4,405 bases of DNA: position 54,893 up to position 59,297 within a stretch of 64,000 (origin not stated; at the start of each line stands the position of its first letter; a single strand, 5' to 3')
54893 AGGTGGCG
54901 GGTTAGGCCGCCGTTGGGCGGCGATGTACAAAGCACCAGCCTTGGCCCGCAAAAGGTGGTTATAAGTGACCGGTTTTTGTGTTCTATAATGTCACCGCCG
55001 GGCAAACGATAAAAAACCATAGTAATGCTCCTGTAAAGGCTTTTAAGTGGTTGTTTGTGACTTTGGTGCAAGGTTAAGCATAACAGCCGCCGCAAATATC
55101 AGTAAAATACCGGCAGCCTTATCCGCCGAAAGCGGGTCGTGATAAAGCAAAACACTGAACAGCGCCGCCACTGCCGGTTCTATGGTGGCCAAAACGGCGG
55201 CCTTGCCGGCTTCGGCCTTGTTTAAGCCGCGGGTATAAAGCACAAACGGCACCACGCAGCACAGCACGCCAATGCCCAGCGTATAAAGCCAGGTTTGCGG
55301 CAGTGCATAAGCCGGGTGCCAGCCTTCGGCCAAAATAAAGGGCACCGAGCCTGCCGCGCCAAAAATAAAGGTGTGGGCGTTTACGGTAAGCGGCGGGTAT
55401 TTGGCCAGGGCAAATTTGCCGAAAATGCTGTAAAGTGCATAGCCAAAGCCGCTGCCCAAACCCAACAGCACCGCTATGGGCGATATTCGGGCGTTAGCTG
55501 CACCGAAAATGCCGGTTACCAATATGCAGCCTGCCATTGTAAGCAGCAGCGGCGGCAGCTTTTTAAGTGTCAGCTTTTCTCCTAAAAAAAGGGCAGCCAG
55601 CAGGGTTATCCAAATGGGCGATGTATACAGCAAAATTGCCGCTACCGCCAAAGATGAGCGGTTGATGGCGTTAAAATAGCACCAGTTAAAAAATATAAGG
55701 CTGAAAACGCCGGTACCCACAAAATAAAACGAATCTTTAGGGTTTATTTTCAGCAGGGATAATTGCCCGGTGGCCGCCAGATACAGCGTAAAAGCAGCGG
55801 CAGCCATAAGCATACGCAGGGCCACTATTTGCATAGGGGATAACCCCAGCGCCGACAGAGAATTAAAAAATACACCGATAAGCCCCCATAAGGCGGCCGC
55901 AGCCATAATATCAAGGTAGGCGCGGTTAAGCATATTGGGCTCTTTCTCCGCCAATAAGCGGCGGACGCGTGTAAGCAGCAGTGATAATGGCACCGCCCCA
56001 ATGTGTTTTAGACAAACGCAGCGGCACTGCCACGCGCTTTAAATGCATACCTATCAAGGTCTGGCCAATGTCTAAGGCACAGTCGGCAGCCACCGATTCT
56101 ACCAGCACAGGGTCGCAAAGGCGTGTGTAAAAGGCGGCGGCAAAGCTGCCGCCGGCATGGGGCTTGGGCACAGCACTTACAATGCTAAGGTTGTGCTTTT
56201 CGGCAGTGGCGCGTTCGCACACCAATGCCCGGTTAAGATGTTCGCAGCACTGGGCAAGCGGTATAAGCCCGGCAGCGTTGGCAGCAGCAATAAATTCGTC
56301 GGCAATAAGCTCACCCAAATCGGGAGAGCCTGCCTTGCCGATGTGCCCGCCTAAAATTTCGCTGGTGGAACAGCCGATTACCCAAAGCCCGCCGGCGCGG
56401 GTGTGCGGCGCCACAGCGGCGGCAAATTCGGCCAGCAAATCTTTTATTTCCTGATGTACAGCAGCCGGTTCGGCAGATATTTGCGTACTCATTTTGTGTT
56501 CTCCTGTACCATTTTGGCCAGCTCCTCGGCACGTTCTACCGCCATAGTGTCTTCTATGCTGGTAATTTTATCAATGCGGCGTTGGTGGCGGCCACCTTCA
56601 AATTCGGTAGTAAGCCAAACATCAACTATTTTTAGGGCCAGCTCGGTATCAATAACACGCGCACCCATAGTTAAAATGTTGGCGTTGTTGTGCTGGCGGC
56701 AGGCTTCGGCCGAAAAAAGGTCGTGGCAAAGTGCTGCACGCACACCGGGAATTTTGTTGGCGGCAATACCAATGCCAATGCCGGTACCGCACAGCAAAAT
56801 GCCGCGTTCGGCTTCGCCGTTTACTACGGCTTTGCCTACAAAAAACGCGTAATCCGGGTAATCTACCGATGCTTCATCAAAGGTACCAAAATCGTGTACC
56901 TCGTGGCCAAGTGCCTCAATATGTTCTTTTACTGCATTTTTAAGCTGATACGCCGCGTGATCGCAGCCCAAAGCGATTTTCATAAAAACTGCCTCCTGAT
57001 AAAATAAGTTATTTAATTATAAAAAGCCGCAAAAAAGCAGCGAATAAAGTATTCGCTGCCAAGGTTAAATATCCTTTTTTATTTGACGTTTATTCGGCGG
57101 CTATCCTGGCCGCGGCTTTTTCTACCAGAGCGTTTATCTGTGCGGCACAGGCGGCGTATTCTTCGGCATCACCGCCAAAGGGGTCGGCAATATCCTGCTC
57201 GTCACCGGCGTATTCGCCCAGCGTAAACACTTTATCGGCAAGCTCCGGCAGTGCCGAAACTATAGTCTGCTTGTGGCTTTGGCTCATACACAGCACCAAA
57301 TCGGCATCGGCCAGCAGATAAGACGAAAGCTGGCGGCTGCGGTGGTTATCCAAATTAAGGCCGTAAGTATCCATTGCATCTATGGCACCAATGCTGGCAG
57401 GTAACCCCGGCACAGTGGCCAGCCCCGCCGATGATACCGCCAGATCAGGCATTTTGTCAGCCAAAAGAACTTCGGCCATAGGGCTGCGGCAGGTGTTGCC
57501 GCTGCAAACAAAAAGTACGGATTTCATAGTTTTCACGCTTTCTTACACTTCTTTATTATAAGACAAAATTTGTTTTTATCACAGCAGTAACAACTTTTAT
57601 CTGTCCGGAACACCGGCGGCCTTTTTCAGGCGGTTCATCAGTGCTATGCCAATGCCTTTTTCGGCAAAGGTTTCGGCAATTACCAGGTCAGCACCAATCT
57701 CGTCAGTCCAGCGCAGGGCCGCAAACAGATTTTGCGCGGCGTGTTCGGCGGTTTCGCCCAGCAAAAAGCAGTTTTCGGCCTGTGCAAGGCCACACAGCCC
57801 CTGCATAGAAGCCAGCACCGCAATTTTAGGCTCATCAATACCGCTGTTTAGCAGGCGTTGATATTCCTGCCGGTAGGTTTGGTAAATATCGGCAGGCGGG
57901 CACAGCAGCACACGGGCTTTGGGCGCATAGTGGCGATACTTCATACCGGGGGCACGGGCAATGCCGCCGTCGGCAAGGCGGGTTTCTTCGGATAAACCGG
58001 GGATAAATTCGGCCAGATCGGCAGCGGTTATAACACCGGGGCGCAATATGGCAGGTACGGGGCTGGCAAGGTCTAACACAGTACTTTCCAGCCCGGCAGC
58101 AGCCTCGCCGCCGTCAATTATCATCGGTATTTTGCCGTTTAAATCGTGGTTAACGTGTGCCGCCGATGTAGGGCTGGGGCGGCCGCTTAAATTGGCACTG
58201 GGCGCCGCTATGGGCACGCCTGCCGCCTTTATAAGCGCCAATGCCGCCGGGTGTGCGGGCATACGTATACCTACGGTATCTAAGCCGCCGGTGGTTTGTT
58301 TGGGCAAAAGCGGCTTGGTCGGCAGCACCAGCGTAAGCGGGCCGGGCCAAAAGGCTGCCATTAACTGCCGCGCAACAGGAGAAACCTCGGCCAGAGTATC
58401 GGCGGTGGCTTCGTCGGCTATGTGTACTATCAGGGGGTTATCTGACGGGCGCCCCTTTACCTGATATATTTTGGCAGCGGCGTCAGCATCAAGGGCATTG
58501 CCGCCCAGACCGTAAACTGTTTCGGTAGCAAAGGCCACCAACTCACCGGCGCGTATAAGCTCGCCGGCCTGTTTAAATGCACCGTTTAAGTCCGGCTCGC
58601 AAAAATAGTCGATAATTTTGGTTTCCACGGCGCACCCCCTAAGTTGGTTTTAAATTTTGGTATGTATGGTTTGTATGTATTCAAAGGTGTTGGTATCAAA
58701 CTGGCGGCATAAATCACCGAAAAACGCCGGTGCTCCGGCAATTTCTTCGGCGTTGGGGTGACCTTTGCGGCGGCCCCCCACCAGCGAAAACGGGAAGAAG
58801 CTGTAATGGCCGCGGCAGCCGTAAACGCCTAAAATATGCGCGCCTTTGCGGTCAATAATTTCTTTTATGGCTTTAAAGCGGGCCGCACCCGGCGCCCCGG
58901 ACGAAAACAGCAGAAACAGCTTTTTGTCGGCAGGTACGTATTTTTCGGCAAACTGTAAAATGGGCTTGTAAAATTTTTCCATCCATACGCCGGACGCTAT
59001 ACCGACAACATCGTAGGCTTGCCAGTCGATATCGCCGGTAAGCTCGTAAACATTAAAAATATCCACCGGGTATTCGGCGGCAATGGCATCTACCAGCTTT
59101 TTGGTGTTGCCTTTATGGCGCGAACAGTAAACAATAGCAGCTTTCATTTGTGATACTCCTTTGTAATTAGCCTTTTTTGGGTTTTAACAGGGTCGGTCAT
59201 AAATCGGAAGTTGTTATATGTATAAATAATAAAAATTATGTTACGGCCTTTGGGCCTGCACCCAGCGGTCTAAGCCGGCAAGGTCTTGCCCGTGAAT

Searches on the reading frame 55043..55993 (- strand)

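Call 24: search_protein_families(library=pfam, proteins=[window:55043-55993:-], max_evalue=0.00001)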
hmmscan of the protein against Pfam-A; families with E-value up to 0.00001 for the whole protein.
window:55043-55993:- (316 aa): 1 family
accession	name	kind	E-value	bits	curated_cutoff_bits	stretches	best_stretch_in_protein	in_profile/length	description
PF00892.27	EamA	-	9.1e-48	162.4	28.2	2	173-307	2-134/135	EamA-like transporter family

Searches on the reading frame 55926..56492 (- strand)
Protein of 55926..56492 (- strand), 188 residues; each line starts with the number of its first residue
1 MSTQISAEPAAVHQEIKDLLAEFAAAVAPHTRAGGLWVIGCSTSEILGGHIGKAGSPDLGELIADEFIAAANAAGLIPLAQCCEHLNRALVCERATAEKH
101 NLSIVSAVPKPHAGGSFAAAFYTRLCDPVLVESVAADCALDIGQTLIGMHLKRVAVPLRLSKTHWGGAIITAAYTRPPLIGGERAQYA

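Call 24: search_protein_families(library=pfam, proteins=[window:55926-56492:-], max_evalue=0.00001)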
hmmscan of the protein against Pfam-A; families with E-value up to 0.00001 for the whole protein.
window:55926-56492:- (188 aa): 1 family
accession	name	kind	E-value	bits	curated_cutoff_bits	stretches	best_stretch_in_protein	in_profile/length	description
PF04260.17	DUF436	-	6.2e-63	211.9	25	1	29-187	13-171/171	Protein of unknown function (DUF436)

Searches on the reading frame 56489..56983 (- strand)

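Call 25: search_protein_families(library=pfam, proteins=[window:56489-56983:-], max_evalue=0.00001)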
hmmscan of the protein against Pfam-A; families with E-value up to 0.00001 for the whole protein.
window:56489-56983:- (164 aa): 1 family
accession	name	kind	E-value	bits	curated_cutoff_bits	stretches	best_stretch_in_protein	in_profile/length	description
PF02502.23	LacAB_rpiB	-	6.3e-63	211.3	24.7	1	3-140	1-138/138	Ribose/Galactose Isomerase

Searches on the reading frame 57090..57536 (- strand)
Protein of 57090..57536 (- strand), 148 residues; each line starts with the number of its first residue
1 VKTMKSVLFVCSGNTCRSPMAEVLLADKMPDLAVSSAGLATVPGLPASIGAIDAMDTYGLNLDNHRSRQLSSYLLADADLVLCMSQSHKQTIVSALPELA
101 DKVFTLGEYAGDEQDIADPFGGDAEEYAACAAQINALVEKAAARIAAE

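Call 25: search_protein_families(library=pfam, proteins=[window:57090-57536:-], max_evalue=0.00001)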
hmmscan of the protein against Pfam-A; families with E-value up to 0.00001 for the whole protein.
window:57090-57536:- (148 aa): 1 family
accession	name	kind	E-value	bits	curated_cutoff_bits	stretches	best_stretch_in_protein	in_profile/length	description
PF01451.26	LMWPc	-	2.2e-30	106.2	23.2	1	7-140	1-142/144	Low molecular weight phosphotyrosine protein phosphatase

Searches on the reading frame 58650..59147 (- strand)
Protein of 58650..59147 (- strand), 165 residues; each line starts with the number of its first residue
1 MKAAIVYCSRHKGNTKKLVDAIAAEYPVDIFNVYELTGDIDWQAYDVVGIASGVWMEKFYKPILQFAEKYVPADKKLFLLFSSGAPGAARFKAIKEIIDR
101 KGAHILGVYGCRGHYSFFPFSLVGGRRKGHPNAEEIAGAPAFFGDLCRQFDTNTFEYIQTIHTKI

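Call 25: search_protein_families(library=pfam, proteins=[window:58650-59147:-], max_evalue=0.00001)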
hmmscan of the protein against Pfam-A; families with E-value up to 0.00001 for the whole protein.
window:58650-59147:- (165 aa): 1 family
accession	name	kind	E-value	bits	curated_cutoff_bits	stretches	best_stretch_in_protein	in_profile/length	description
PF12724.12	Flavodoxin_5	-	2.2e-08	35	27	1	5-72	2-71/145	Flavodoxin domain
